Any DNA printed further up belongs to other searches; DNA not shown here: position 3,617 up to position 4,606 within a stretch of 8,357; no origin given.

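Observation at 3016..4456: Uncharacterised three-gene operon wired back-to-back to an MmeI-family restriction enzyme: candidate new accessory or defence module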

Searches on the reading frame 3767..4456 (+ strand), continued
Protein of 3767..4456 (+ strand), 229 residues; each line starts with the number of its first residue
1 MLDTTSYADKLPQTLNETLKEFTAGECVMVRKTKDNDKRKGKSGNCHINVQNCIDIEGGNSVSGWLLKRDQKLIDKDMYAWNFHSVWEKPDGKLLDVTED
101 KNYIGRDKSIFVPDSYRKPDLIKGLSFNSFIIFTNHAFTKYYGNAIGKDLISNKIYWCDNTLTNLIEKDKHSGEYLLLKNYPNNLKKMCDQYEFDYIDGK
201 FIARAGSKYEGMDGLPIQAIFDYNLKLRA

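Call 38: search_protein_families(library=pfam, proteins=[L005:890-1402:+, L005:2176-2775:+, L005:2916-3587:+, L011:986-1492:+, L009:8738-9190:-, L009:10559-11038:+, L015:2774-3685:+, L015:3689-4819:+, L013:364-2427:-, L013:2457-2873:-], max_evalue=0.01)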
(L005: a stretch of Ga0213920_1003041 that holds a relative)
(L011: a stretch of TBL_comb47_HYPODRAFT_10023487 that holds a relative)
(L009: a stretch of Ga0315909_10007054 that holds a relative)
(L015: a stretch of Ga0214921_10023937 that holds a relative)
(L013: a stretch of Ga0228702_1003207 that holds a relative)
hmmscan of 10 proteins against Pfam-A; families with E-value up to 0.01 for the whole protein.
L005:890-1402:+ (170 aa): 0 families

L005:2176-2775:+ (199 aa): 0 families

L005:2916-3587:+ (223 aa): 0 families

L011:986-1492:+ (168 aa): 0 families

L009:8738-9190:- (150 aa): 0 families

L009:10559-11038:+ (159 aa): 1 family
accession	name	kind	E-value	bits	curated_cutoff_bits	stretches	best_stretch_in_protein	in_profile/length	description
PF04086.19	SRP-alpha_N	-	3.7e-05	24.1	25.4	1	17-113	84-188/301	Signal recognition particle, alpha subunit, N-terminal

L015:2774-3685:+ (303 aa): 2 families
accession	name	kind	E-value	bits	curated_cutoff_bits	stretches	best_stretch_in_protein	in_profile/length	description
PF08238.18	Sel1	-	1.3e-56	187.5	30.7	6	159-194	1-36/36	Sel1 repeat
PF13176.12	TPR_7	-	2.8e-05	24.3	27.9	0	128-152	4-24/36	Tetratricopeptide repeat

L015:3689-4819:+ (376 aa): 1 family
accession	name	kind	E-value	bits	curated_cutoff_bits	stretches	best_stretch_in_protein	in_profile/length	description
PF08238.18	Sel1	-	1.1e-67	222.5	30.7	8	53-87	2-36/36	Sel1 repeat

L013:364-2427:- (687 aa): 6 families
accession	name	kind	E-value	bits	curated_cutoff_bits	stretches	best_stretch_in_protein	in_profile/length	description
PF02493.26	MORN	-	1.4e-28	97.4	22.5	4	234-255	1-22/23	MORN repeat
PF00004.35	AAA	-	1.6e-20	74.3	21.2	1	463-595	2-130/131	ATPase family associated with various cellular activities (AAA)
PF17866.7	AAA_lid_6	-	5.3e-15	55.7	24.3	1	634-681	14-60/60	AAA lid domain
PF05673.19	DUF815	-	0.0013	18.4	23.8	0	572-618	173-215/249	Protein of unknown function (DUF815)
PF01078.27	Mg_chelatase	-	0.0058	16.5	20.3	0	459-513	22-73/207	Magnesium chelatase, subunit ChlI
PF13401.12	AAA_22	-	0.0066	17.2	27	0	460-481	6-27/130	AAA domain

L013:2457-2873:- (138 aa): 1 family
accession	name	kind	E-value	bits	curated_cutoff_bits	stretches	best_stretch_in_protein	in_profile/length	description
PF09851.14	SHOCT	-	2.3e-08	34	27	1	6-32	2-28/28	Short C-terminal domain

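Call 46: search_protein_representatives(alignment_id=A1)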
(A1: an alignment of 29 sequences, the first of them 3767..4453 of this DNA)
Query: 29 sequences, 230 profile positions. Proteins with E-value up to 0.001 (for the whole library): 867; up to 1e-10: 75; up to 1e-30: 45. The best 150 are listed.
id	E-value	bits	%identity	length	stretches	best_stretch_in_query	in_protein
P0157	1.9e-110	384.1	-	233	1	1-228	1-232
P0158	1.4e-69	250.4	-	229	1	1-229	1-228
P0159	7.4e-66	238.2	-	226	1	1-228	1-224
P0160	6.2e-63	228.7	-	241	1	6-227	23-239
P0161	2.0e-58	213.9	-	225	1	1-228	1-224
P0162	2.5e-58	213.6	-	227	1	2-229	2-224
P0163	1.4e-54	201.4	-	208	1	20-228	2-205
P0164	3.8e-54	199.9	-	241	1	4-224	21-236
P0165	1.5e-52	194.7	-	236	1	4-229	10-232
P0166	1.5e-52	194.7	-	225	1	5-227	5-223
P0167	2.3e-51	190.8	-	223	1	5-227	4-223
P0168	3.4e-51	190.2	-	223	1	5-227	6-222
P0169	4.1e-51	190.0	-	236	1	6-226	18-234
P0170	4.7e-51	189.8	-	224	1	6-228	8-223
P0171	2.3e-50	187.5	-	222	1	1-229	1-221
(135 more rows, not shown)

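Call 49: search_protein_families(library=pfam, alignment_id=A3, max_evalue=0.01)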
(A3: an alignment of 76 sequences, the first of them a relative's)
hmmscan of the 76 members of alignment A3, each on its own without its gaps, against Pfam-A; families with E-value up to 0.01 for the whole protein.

A. member 1, P0221 (220 aa): 0 families

B. families by the number of members that match (of 76 scanned): 3 families
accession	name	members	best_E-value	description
PF02810.21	SEC-C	2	3.5e-09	SEC-C motif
PF17757.6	UvrB_inter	1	0.0012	UvrB interaction domain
PF09923.14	DUF2155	1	0.0044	Uncharacterized protein conserved in bacteria (DUF2155)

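Call 50: search_solved_structures(query=A3, max_evalue=10, show_alignments=3)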
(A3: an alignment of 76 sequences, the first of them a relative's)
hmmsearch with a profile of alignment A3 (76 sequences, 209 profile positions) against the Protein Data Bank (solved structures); distinct sequences matched with E-value up to 10: 2.
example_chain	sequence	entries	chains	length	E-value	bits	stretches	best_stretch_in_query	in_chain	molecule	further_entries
8g64_A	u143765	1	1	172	0.061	16.5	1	13-62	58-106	Flavodoxin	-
8g4l_bm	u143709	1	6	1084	1.4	12.1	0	61-78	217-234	Titin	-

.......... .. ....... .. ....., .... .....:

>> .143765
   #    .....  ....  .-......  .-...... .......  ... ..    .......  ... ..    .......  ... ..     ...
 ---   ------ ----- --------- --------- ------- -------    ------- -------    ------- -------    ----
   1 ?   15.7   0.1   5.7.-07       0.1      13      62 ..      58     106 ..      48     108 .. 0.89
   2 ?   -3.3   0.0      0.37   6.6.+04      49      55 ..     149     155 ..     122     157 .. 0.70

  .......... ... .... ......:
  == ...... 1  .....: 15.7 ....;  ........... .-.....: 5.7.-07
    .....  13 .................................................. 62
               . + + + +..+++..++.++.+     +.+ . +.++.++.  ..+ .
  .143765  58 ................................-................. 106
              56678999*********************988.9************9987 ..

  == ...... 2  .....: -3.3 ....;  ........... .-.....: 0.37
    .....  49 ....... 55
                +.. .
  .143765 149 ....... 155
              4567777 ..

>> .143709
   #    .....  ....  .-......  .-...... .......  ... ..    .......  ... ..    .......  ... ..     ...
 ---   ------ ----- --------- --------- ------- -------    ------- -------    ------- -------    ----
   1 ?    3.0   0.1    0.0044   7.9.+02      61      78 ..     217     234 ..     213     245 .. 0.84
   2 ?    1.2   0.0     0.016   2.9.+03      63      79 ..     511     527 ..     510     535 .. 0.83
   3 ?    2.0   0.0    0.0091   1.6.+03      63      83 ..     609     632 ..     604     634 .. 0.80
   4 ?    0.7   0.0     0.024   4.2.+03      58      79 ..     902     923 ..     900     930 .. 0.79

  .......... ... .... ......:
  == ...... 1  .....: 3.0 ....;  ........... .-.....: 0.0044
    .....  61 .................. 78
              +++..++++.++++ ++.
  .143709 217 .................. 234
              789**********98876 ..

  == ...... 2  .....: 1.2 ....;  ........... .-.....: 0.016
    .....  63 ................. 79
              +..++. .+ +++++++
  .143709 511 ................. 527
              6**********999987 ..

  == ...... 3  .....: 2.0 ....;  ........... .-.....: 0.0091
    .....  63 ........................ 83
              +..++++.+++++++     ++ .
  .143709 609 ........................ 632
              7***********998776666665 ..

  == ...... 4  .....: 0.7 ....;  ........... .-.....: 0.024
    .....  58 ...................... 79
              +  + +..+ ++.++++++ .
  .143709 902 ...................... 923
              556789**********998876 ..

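Call 57: find_related_loci(query=L001:6615-8207:-, collection=genome_contigs, flank=9000)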
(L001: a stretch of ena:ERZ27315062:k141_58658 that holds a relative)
Query L001:6615-8207:- (530 aa) in genome_contigs; peptide patterns used: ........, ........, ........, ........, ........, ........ (x = any residue, [..] = any of these).
600 stretches matched a pattern (row limit reached: there are more); 582 encode a relative of the query (tblastn E <= 1e-3); the best 80 are kept; 80 distinct loci.
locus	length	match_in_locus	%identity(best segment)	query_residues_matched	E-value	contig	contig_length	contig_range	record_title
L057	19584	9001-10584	84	1-530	0e+0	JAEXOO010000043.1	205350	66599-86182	MAG: Proteobacteria bacterium isolate OH_HBrB_144 k127_900102, whole genome shotgun sequence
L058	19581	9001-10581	80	1-530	0e+0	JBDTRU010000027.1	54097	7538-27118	MAG: Rhizobacter sp. isolate cluster3_bin.254 NODE_1402_length_54097_cov_16.262129, whole genome shotgun sequence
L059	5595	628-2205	77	1-530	0e+0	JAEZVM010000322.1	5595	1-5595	MAG: Proteobacteria bacterium isolate OH_PFB_123 k127_508444, whole genome shotgun sequence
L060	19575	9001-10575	78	2-530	0e+0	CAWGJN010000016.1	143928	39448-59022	MAG: uncultured Gemmatimonadales bacterium isolate MFD02809.bin.1.237 genome assembly, contig: contig_74788, whole genom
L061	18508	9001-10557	77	2-530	0e+0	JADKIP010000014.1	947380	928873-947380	MAG: Candidatus Dechloromonas phosphorivorans isolate Skiv_18-Q3-R9-52_MAXAC.078_sub tig00287282-10-9510150, whole genom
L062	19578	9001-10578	77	1-530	0e+0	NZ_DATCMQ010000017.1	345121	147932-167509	MAG: Noviherbaspirillum sp. isolate SMAG_U7153 k141_11797, whole genome shotgun sequence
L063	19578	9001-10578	78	2-530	0e+0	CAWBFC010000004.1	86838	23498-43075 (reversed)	MAG: uncultured beta proteobacterium isolate MFD02832.bin.1.72 genome assembly, contig: contig_4735, whole genome shotgu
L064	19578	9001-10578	77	1-530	0e+0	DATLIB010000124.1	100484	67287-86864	MAG TPA_asm: Noviherbaspirillum sp. isolate SMAG_U13656 k141_1533600, whole genome shotgun sequence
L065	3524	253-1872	76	1-530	0e+0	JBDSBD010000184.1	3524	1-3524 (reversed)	MAG: Burkholderiaceae bacterium isolate cluster1_bin.125 k127_10406971, whole genome shotgun sequence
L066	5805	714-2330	75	1-530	0e+0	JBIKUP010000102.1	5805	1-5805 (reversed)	MAG: Burkholderiaceae bacterium isolate ME2015-08-13_3300044527_group6_bin100 Rohwer_bin2293_scaffold_14406_c1, whole ge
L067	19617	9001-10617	76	1-530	0e+0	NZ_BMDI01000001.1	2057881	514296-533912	Oxalicibacterium faecigallinarum strain CCM 2767 sequence01, whole genome shotgun sequence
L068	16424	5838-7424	76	2-530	0e+0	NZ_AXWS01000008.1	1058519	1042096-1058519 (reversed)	Derxia gummosa DSM 723 H566DRAFT_scaffold00002.2_C, whole genome shotgun sequence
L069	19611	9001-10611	77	2-530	0e+0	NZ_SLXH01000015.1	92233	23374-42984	Simplicispira metamorpha strain DSM 1837 Ga0310511_115, whole genome shotgun sequence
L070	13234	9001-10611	76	2-530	0e+0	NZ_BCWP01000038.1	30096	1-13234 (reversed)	Curvibacter delicatus NBRC 14919, whole genome shotgun sequence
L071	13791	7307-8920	75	2-530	0e+0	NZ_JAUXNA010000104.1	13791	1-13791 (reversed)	MAG: Polaromonas sp. isolate C1_concoct.bin.30_sub C1_k141_183397, whole genome shotgun sequence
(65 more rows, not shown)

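Call 69: search_protein_families(library=pfam, proteins=[L028:10685-11227:+], max_evalue=1)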
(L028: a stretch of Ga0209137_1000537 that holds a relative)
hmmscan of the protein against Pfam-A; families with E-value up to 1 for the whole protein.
L028:10685-11227:+ (180 aa): 1 family
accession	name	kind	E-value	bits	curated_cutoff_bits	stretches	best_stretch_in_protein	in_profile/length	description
PF19400.4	DUF5975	-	0.16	12.5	25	1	33-73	49-89/125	Family of unknown function (DUF5975)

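Call 72: search_protein_families(library=pfam, proteins=[L028:6003-8252:+, L028:8265-9329:+, L028:12323-13786:+, L028:13762-14907:+, L028:14904-15644:+, L028:15822-16898:+, L028:16978-17451:+, L028:17439-17963:+, L028:18023-19183:+, L028:3061-3834:-], max_evalue=0.001)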
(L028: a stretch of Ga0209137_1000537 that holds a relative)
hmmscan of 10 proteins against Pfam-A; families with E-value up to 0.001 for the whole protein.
L028:6003-8252:+ (749 aa): 2 families
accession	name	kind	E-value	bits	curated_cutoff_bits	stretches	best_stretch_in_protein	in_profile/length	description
PF05170.20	AsmA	-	7.4e-63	213.7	29.8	1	21-621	1-605/607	AsmA family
PF05359.17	DUF748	-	3.5e-16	58.9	50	1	33-486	19-416/1037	Domain of Unknown Function (DUF748)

L028:8265-9329:+ (354 aa): 3 families
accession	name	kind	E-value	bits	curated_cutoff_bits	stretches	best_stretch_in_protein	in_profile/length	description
PF00730.31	HhH-GPD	-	4.8e-23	82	26.2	1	39-171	1-105/108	HhH-GPD superfamily base excision DNA repair protein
PF14815.12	NUDIX_4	-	7.8e-22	77.6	35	1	239-345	3-112/113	NUDIX domain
PF00633.29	HHH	-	4.2e-09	36.2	24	1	103-132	1-30/30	Helix-hairpin-helix motif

L028:12323-13786:+ (487 aa): 1 family
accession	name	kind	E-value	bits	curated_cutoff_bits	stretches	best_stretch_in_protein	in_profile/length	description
PF08811.16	DUF1800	-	1.7e-67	228.9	26.1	1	95-450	51-377/419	Protein of unknown function (DUF1800)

L028:13762-14907:+ (381 aa): 1 family
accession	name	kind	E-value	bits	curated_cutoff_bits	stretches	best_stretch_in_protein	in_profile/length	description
PF07394.17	DUF1501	-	8.1e-29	101.4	27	1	238-343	248-359/390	Protein of unknown function (DUF1501)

L028:14904-15644:+ (246 aa): 0 families

L028:15822-16898:+ (358 aa): 1 family
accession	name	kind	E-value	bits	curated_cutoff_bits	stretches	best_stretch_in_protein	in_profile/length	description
PF00990.26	GGDEF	-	1.5e-46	158.6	23.8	1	195-349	3-161/161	Diguanylate cyclase, GGDEF domain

L028:16978-17451:+ (157 aa): 1 family
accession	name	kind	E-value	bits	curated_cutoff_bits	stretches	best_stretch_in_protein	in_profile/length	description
PF04773.18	FecR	-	2.3e-07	31.6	24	1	56-142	1-80/97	FecR protein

L028:17439-17963:+ (174 aa): 1 family
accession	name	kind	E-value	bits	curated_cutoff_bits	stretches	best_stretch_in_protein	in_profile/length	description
PF00691.25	OmpA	-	2.3e-17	63.5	27.2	1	72-167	1-98/98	OmpA family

L028:18023-19183:+ (386 aa): 1 family
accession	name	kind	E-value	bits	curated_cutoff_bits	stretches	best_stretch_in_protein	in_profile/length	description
PF02417.20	Chromate_transp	-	3.2e-68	229.4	28.6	2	6-170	2-165/166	Chromate transporter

L028:3061-3834:- (257 aa): 7 families
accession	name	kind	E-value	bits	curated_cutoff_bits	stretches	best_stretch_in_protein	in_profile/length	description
PF00977.27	His_biosynth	-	3.4e-89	298.6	23.6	1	6-239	1-227/228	Histidine biosynthesis protein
PF03060.21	NMO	-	1.6e-07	31.5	28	0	62-108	180-226/331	Nitronate monooxygenase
PF05690.20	ThiG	-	1.4e-05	25.1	23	0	36-111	136-211/247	Thiazole biosynthesis protein ThiG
PF01180.27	DHO_dh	-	7.1e-05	22.6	27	1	60-114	223-279/291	Dihydroorotate dehydrogenase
PF02581.23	TMP-TENI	-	7.7e-05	22.6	27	0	37-104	108-177/180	Thiamine monophosphate synthase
PF04309.18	G3P_antiterm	-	0.00027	20.8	27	0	63-108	127-172/173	Glycerol-3-phosphate responsive antiterminator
PF00478.31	IMPDH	-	0.00063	19.3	25.6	0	41-103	113-172/345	IMP dehydrogenase / GMP reductase domain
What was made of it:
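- Distant paralogues sit in an ordinary chromosomal context (call 72).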

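Call 74: search_protein_families(library=padloc, proteins=[L007:210-1559:-, L021:256-1482:-, L017:1765-2529:-, L017:1271-1759:-, L017:595-1248:-, L019:1345-2802:-, L019:176-1348:-, L013:364-2427:-], max_evalue=0.001)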
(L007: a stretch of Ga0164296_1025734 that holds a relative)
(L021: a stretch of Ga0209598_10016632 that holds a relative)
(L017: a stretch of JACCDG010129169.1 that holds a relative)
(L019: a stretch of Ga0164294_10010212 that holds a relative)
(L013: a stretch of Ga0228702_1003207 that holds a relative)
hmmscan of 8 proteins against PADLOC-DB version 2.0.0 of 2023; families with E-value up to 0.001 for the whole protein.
L007:210-1559:- (449 aa): 0 families

L021:256-1482:- (408 aa): 0 families

L017:1765-2529:- (254 aa): 0 families

L017:1271-1759:- (162 aa): 0 families

L017:595-1248:- (217 aa): 0 families

L019:1345-2802:- (485 aa): 47 families (the best 25 are shown)
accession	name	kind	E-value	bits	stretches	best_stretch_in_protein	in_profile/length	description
PDLC03021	MTase_I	-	5.8e-154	511.6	1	2-485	3-489/491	Type I methyltransferase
PDLC03025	MTase_I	-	9.8e-113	375.8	1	7-398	8-385/569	Type I methyltransferase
PDLC03026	MTase_I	-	7.8e-71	237.7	1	9-424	13-401/487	Type I methyltransferase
PDLC03036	MTase_I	-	9.6e-68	227.1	1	9-406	27-452/635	Type I methyltransferase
PDLC04134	mad2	-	2.7e-43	146.5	1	2-418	141-482/492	mads_2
PDLC03031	MTase_I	-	5.1e-36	122.2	1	90-384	97-403/834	Type I methyltransferase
PDLC03022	MTase_I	-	1e-34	118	1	134-445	143-469/857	Type I methyltransferase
PDLC03029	MTase_I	-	6.9e-30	102.1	1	123-459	122-485/661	Type I methyltransferase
PDLC03240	MTase_II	-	8.3e-28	95.5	1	157-386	164-384/511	Type II methyltransferase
PDLC03035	MTase_I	-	3.3e-27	93.3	1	135-390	134-393/653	Type I methyltransferase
PDLC03039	MTase_I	-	1.3e-24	84.3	1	121-389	113-383/708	Type I methyltransferase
PDLC03027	MTase_I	-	2.2e-24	84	1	157-447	138-434/810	Type I methyltransferase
PDLC03019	MTase_I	-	4e-23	79.7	1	155-389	148-379/932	Type I methyltransferase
PDLC03218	MTase_II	-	9.3e-22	75.3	1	174-390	262-487/532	Type II methyltransferase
PDLC03038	MTase_I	-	3.6e-21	72.7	1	125-389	119-385/896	Type I methyltransferase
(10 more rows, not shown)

L019:176-1348:- (390 aa): 125 families (the best 25 are shown)
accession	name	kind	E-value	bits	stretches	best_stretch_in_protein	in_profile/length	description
PDLC03122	Specificity_I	-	4.6e-79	264.1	2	3-185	5-187/387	Type I specificity subunit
PDLC03079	Specificity_I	-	6e-49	165.4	2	213-387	272-447/470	Type I specificity subunit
PDLC03194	Specificity_I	-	1.4e-48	163.9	2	88-387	101-391/391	Type I specificity subunit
PDLC03107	Specificity_I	-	5.1e-48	162.1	1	1-387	1-392/392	Type I specificity subunit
PDLC04137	mad5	-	9.3e-47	158.1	2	2-185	2-192/392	mads_5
PDLC03089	Specificity_I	-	1.4e-46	157.5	2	2-177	4-192/446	Type I specificity subunit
PDLC03076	Specificity_I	-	8e-45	152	2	2-162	70-237/488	Type I specificity subunit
PDLC03184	Specificity_I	-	6.5e-44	148.5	1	3-388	14-385/554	Type I specificity subunit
PDLC03114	Specificity_I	-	9.2e-43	144.7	1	2-390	9-390/410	Type I specificity subunit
PDLC03108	Specificity_I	-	2.8e-42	143.5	1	1-387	35-435/452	Type I specificity subunit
PDLC03127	Specificity_I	-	7.6e-41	138.5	2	200-388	266-454/571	Type I specificity subunit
PDLC03087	Specificity_I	-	1.3e-40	137.6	2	2-187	14-214/418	Type I specificity subunit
PDLC03162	Specificity_I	-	4.4e-39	132.5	2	2-166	7-180/431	Type I specificity subunit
PDLC03073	Specificity_I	-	1.9e-38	130.7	2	209-376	35-203/437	Type I specificity subunit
PDLC03169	Specificity_I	-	2.4e-37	127.4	1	2-388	9-420/461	Type I specificity subunit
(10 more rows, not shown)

L013:364-2427:- (687 aa): 7 families
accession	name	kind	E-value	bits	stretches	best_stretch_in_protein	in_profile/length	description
PDLC04232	IetA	-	1.3e-12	45.8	1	366-620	25-269/330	-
PDLC02196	IetA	-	4.6e-10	37.5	1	429-614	96-269/374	-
PDLC02195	IetA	-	1.7e-06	25.6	1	455-611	133-281/395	-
PDLC04231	IetA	-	2.1e-06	25.7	1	444-568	102-223/262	-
PDLC00915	TRIP13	-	1.6e-05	22.5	1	428-521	35-125/302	TRIP13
PDLC04140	mad8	-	3.4e-05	21.5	0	459-501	27-67/314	mads_8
PDLC03838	DolB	-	0.00015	19.1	0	583-655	291-364/375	-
